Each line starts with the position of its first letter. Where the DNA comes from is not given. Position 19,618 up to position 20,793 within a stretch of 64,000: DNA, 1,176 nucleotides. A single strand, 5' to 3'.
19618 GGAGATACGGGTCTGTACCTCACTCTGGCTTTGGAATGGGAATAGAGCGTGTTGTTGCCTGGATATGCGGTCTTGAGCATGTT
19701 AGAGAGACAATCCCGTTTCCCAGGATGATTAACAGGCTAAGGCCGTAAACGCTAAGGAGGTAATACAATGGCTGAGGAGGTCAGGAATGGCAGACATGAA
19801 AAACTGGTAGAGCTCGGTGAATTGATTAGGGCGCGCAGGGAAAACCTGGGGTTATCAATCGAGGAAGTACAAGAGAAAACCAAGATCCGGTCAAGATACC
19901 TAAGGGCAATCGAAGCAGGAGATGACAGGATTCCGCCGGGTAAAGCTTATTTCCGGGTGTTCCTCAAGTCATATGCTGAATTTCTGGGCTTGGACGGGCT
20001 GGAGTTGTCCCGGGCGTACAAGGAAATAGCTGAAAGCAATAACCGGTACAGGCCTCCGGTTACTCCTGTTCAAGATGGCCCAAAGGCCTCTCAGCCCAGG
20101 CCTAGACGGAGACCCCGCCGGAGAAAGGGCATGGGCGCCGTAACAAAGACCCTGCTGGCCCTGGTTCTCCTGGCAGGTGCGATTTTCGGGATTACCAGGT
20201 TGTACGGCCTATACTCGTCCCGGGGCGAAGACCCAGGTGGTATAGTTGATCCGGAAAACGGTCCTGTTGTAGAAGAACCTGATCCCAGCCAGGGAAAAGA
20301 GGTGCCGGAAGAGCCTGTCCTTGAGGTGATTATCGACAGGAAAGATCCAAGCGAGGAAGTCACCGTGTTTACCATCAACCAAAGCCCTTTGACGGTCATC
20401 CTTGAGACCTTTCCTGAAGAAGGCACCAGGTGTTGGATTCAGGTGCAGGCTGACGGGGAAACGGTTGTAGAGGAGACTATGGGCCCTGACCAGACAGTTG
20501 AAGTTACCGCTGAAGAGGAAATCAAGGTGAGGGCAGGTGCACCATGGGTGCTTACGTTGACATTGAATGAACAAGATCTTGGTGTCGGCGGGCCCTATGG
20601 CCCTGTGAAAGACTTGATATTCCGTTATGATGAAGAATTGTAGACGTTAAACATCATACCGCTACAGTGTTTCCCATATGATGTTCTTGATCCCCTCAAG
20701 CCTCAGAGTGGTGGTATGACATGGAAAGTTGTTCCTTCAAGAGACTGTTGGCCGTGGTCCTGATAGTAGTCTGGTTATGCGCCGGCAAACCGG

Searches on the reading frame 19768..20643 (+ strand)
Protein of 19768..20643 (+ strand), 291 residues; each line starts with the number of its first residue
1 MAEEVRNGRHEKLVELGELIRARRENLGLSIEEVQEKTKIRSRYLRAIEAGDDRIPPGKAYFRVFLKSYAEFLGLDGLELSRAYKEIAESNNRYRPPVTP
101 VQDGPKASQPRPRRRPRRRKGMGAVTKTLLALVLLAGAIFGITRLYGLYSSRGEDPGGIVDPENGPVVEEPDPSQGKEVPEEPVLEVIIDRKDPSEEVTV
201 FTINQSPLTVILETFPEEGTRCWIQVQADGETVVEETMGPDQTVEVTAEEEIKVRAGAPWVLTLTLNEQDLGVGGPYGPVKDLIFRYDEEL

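Call 51: search_protein_families(library=pfam, proteins=[window:19768-20643:+], max_evalue=0.001)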
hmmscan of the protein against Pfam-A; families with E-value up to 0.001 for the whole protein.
window:19768-20643:+ (291 aa): 5 families
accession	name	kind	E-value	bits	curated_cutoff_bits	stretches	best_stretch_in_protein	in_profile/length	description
PF13413.12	HTH_25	-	2.4e-19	69.4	24.6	1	20-78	2-60/62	Helix-turn-helix domain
PF13464.11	RodZ_C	-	2.8e-11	43.6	23.9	1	221-281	7-69/72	RodZ C-terminal domain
PF12844.13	HTH_19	-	1.4e-09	38.2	30.2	1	17-76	1-54/64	Helix-turn-helix domain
PF13560.12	HTH_31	-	8.2e-07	29.7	27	1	15-80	1-61/64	Helix-turn-helix domain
PF01381.28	HTH_3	-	4.7e-06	27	23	1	20-57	1-37/55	Helix-turn-helix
